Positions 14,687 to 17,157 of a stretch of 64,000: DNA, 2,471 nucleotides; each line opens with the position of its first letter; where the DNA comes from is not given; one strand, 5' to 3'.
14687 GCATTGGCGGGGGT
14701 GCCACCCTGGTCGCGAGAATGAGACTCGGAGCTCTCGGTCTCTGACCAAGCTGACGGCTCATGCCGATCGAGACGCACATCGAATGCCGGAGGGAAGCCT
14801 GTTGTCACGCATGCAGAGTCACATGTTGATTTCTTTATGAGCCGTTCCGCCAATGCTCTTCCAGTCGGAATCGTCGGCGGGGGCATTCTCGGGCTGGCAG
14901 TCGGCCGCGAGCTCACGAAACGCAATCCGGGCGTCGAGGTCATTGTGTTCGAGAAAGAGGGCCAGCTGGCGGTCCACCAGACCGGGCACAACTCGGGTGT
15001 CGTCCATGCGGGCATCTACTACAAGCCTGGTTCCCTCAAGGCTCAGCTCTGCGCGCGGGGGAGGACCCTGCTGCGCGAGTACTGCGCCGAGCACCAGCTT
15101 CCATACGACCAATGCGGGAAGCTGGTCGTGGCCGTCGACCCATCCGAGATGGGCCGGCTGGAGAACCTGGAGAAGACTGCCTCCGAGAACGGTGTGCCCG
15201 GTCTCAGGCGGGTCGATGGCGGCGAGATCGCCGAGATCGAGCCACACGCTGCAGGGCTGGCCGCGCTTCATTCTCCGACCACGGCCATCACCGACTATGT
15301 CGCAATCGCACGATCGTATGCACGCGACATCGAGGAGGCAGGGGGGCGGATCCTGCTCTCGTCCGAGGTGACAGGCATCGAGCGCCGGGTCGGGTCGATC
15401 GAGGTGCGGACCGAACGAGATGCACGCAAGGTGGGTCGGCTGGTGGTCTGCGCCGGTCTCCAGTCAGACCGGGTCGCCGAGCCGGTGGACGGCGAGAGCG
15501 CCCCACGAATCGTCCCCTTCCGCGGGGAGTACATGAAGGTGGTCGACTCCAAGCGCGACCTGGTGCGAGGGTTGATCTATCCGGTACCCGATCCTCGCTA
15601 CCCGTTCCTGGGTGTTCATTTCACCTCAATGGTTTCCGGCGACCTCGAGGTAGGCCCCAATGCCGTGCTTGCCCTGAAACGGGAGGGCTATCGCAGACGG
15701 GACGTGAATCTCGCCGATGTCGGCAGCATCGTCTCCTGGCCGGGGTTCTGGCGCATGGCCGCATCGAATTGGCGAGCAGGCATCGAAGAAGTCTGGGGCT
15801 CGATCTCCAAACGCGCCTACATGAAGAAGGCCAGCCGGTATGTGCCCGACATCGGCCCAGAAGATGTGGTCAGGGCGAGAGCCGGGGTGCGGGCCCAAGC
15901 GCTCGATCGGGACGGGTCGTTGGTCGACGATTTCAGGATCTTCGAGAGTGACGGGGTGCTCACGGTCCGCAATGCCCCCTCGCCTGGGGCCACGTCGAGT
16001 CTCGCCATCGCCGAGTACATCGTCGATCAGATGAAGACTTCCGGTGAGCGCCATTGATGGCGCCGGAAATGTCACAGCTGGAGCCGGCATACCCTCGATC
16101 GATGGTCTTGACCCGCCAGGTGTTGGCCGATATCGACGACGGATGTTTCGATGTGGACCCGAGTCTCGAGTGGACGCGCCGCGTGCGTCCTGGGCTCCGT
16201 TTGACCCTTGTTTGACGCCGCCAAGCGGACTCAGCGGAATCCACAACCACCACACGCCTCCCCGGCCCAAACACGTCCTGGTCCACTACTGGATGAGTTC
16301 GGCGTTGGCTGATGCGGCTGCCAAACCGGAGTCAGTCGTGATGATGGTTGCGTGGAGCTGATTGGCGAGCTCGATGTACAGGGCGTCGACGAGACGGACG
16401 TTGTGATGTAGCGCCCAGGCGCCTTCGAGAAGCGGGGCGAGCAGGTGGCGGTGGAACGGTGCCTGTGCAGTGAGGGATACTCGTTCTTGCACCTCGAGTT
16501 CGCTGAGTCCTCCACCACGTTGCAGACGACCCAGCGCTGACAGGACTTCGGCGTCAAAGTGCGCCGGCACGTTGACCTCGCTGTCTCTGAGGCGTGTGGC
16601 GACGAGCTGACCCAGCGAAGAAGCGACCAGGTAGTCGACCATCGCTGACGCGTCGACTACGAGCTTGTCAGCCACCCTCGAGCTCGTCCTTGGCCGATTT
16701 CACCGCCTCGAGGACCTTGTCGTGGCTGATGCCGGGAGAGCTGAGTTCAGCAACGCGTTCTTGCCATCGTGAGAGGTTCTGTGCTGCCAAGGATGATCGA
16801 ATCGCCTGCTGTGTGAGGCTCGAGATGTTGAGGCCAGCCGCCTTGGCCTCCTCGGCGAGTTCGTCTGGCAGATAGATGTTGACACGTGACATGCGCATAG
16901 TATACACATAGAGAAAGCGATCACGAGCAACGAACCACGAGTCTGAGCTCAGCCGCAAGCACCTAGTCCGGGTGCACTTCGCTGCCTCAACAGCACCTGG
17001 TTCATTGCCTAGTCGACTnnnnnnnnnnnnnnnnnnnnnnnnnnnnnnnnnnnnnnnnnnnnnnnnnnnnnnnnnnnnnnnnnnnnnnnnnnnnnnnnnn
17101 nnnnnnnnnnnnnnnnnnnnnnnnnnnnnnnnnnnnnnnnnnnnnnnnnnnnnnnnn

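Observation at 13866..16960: Nested segmental duplication: [vapBC–lhgO] unit followed by a partial second unit, with a third dispersed lhgO copy at 36.7–38.3 kb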

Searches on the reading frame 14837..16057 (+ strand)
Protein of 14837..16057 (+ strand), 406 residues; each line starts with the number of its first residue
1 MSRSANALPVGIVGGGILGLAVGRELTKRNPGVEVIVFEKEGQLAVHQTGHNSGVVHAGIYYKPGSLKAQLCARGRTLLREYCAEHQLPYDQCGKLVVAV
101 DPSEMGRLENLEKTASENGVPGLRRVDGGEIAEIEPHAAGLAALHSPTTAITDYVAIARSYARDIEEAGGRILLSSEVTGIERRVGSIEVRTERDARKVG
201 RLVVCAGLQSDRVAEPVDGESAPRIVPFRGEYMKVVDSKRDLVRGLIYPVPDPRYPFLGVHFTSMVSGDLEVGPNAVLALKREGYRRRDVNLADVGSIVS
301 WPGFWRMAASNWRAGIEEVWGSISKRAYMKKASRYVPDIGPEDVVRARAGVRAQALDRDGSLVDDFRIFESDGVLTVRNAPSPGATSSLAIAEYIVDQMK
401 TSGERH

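Call 7: search_protein_families(library=pfam, proteins=[window:14837-16057:+], max_evalue=0.01)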
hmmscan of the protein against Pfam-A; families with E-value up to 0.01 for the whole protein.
window:14837-16057:+ (406 aa): 3 families
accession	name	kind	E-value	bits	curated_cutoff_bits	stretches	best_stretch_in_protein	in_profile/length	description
PF01266.30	DAO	-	1.3e-60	206.2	27.9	1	10-397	2-352/353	FAD dependent oxidoreductase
PF13450.12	NAD_binding_8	-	2.7e-05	24.8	21.9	1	12-45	1-32/68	NAD(P)-binding Rossmann-like domain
PF06039.21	Mqo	-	0.0033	16.4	27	0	10-59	5-56/489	Malate:quinone oxidoreductase (Mqo)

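Call 8: search_protein_families(library=ncbifam, proteins=[window:14837-16057:+], max_evalue=0.01)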
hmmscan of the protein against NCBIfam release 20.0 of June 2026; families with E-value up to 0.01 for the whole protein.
window:14837-16057:+ (406 aa): 21 families
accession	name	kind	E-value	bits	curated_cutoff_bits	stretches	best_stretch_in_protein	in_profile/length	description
NF008726.1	PRK11728.1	equivalog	5.3e-166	552.3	299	1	10-397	3-389/389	L-2-hydroxyglutarate oxidase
NF033460.1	glycerol3P_ox_II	equivalog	1.4e-31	109.9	460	1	10-285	4-280/361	type 2 glycerol-3-phosphate oxidase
TIGR02352.1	thiamin_ThiO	equivalog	1.7e-19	70.1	250.8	1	10-235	1-225/351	glycine oxidase ThiO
TIGR03364.1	HpnW_proposed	hypoth_equivalog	2.9e-11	43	285.1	1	11-214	4-201/365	TIGR03364 family FAD-dependent oxidoreductase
NF002480.1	PRK01747.1-1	equivalog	3.2e-09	35.8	540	1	10-218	251-457/645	bifunctional tRNA (5-methylaminomethyl-2-thiouridine)(34)-methyltransferase MnmC2/FAD-dependent 5-carboxymethylaminomethyl-2-thiouridine(34)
TIGR03197.1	MnmC_Cterm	equivalog_domain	6.7e-09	35.3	174.2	1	10-215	2-208/400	FAD-dependent 5-carboxymethylaminomethyl-2-thiouridine(34) oxidoreductase MnmC1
NF008313.0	PRK11101.1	equivalog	1.2e-08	34.1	425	1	10-192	11-191/548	anaerobic glycerol-3-phosphate dehydrogenase subunit A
NF050086.1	pipecolate_AmaA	exception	1.4e-08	33.8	600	1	9-100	27-116/425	L-pipecolate oxidase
NF005560.0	PRK07233.1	equivalog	5.4e-08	32.1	252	1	10-44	3-35/435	hypothetical protein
TIGR03377.1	glycerol3P_GlpA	equivalog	5.5e-08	31.8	552.8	1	11-193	3-183/530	anaerobic glycerol-3-phosphate dehydrogenase subunit GlpA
NF009074.0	PRK12409.1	equivalog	1.2e-06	27.9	494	1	70-217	109-265/410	D-amino acid dehydrogenase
NF008425.0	PRK11259.1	equivalog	2.6e-06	26.6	257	1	10-217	7-212/377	N-methyl-L-tryptophan oxidase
NF003611.0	PRK05257.3-2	subfamily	8.4e-06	24.7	499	0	323-399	366-447/497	malate:quinone oxidoreductase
NF001933.0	PRK00711.1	subfamily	1.6e-05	24.1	383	1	71-219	111-266/429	D-amino acid dehydrogenase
TIGR03329.1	Phn_aa_oxid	hypoth_equivalog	0.00012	21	632.8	1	6-194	23-221/460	putative aminophosphonate oxidoreductase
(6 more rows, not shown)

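Call 14: find_related_loci(query=window:14837-16057:+, collection=genome_contigs, flank=10000)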
Query window:14837-16057:+ (406 aa) in genome_contigs; peptide patterns used: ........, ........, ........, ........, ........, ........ (x = any residue, [..] = any of these).
333 stretches matched a pattern; 142 encode a relative of the query (tblastn E <= 1e-3); the best 80 are kept; 80 distinct loci.
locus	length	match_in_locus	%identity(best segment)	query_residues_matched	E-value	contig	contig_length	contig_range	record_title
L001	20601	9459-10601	83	21-400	0e+0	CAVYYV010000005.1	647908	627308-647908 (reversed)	MAG: uncultured Acidimicrobiia bacterium isolate MFD02923.bin.1.45 genome assembly, contig: contig_11582, whole genome s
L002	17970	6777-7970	81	3-400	0e+0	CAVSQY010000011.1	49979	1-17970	MAG: uncultured Actinomycetes bacterium isolate MFD05684.bin.1.382 genome assembly, contig: contig_68439, whole genome s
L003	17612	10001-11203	78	1-401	0e+0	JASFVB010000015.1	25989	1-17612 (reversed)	MAG: Acidimicrobiia bacterium isolate D1105M12metaG_Bin_69 D1105M12metaG_FD_scaffold_72_c1, whole genome shotgun sequenc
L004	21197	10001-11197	76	2-400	0e+0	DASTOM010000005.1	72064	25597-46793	MAG TPA_asm: Acidimicrobiia bacterium isolate SMAG_U2170 k141_1492249, whole genome shotgun sequence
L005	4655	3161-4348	73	4-399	0e+0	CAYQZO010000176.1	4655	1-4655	MAG TPA_asm: uncultured Acidimicrobiaceae bacterium isolate SRP321284_co1_71 genome assembly, contig: NODE_27836_length_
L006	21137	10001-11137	74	21-399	0e+0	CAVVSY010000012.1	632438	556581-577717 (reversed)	MAG: uncultured bacterium isolate MFD02840.bin.2.66 genome assembly, contig: contig_36375, whole genome shotgun sequence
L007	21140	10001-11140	74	24-403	0e+0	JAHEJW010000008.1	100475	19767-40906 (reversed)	MAG: bacterium isolate Ww567 NODE_206_length_100475_cov_15.833250, whole genome shotgun sequence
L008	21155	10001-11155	71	20-404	0e+0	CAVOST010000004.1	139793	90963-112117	MAG: uncultured Actinomycetota bacterium isolate MFD00392.bin.2.112 genome assembly, contig: contig_13530, whole genome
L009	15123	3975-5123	71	21-403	0e+0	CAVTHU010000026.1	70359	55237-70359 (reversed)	MAG: uncultured Actinomycetota bacterium isolate MFD09212.bin.2.107 genome assembly, contig: contig_38270, whole genome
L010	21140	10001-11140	71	20-399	0e+0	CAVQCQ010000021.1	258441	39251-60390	MAG: uncultured Actinomycetota bacterium isolate MFD02360.bin.2.216 genome assembly, contig: contig_4280, whole genome s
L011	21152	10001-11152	71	20-403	0e+0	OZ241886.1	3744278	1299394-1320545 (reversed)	MAG: Candidatus Aldehydirespiratoraceae bacterium isolate 67cb103c-45cd-4466-8c42-f27af5c96c61 genome assembly, chromoso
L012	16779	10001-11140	72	24-403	0e+0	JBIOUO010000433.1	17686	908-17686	MAG: Ilumatobacteraceae bacterium isolate MAG132 k127_3774775, whole genome shotgun sequence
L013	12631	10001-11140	71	20-399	2e-180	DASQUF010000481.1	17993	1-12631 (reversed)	MAG TPA_asm: Propionibacteriaceae bacterium isolate SMAG_U10954 k141_1138330, whole genome shotgun sequence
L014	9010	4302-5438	70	20-398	1e-180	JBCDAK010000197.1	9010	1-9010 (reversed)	MAG: Actinomycetota bacterium isolate P01_F01_bin.57 k141_3129212_length_9010_cov_16.9603, whole genome shotgun sequence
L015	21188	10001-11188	67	7-402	6e-180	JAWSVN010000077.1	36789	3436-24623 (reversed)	MAG: Acidimicrobiales bacterium isolate PJM02_PBAT_act1 EcoflexJ0_contig_1188, whole genome shotgun sequence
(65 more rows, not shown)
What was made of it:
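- Tried and rejected: GTDB species scan with LhgO-1 (call 14).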

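Call 17: find_encoding_contigs(protein=window:14837-16057:+, flank=10000, max_places=10)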
Protein window:14837-16057:+ (406 aa): no gene with exactly this product is on record in the collection.

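Call 35: find_homologous_proteins(query=window:14837-16057:+, max_evalue=1e-150)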
Query window:14837-16057:+ (406 aa): 1527 proteins with E <= 1e-150 among 8000 candidates; the best 120 are listed.
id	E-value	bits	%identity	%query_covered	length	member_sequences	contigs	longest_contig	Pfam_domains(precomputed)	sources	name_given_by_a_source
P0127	2.5e-266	901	100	100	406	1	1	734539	PF01266.31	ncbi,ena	-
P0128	1.7e-256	869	97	99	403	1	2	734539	PF01266.31,PF13450.13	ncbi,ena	ncbi:MAG: L-2-hydroxyglutarate oxidase [Acidimicrobiia bacterium]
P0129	5.4e-256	867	96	100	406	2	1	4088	PF01266.31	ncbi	ncbi:MAG: L-2-hydroxyglutarate oxidase [Acidimicrobiia bacterium]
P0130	4.0e-221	752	83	94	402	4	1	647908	PF01266.31,PF13450.13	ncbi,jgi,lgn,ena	jgi:L-2-hydroxyglutarate oxidase LhgO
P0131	8.6e-217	738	81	99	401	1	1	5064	PF01266.31,PF13450.13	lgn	-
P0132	8.7e-216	735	81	100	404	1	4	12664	PF01266.31,PF01593.31,PF13450.13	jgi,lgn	jgi:(S)-2-hydroxyglutarate dehydrogenase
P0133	2.1e-213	727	80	94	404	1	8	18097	PF01266.31,PF01593.31,PF13450.13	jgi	jgi:L-2-hydroxyglutarate oxidase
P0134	1.8e-211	720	80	94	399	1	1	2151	PF01266.31,PF01593.31,PF13450.13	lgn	-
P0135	2.8e-211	720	80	94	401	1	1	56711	PF01266.31,PF01593.31,PF13450.13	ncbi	-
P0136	3.4e-210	716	78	99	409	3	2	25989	PF01266.31,PF13450.13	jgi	jgi:L-2-hydroxyglutarate oxidase LhgO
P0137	1.2e-208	711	80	97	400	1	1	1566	PF01266.31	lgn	-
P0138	1.4e-208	711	79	93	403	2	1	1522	PF01266.31,PF13450.13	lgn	-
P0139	2.9e-208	710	79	93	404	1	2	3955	PF01266.31,PF13450.13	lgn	-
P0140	4.3e-207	706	80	95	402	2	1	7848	PF01266.31,PF13450.13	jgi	jgi:(S)-2-hydroxyglutarate dehydrogenase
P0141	9.6e-207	705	78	93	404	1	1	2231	PF01266.31,PF13450.13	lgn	-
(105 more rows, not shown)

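Call 36: find_encoding_contigs(protein=P0129, flank=10000, max_places=10)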
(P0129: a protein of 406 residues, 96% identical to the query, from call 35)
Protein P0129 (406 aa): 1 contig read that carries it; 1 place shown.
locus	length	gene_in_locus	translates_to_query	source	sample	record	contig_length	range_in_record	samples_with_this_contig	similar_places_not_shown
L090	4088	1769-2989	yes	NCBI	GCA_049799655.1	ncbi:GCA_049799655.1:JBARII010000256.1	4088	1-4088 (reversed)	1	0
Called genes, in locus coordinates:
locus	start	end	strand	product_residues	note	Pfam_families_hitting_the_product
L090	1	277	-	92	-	?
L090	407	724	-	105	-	PF02452:PemK_toxin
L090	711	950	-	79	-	PF01402:RHH_1 (weak)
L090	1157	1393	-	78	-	-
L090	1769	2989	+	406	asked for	PF01266:DAO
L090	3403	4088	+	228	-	PF08240:ADH_N, PF00107:ADH_zinc_N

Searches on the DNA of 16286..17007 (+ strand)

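Call 82: search_dna_similar(query=window:16286-17007:+, collection=plasmids, mode=distant, max_rows=10)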
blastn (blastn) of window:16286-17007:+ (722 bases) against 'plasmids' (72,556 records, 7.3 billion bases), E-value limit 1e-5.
No match.
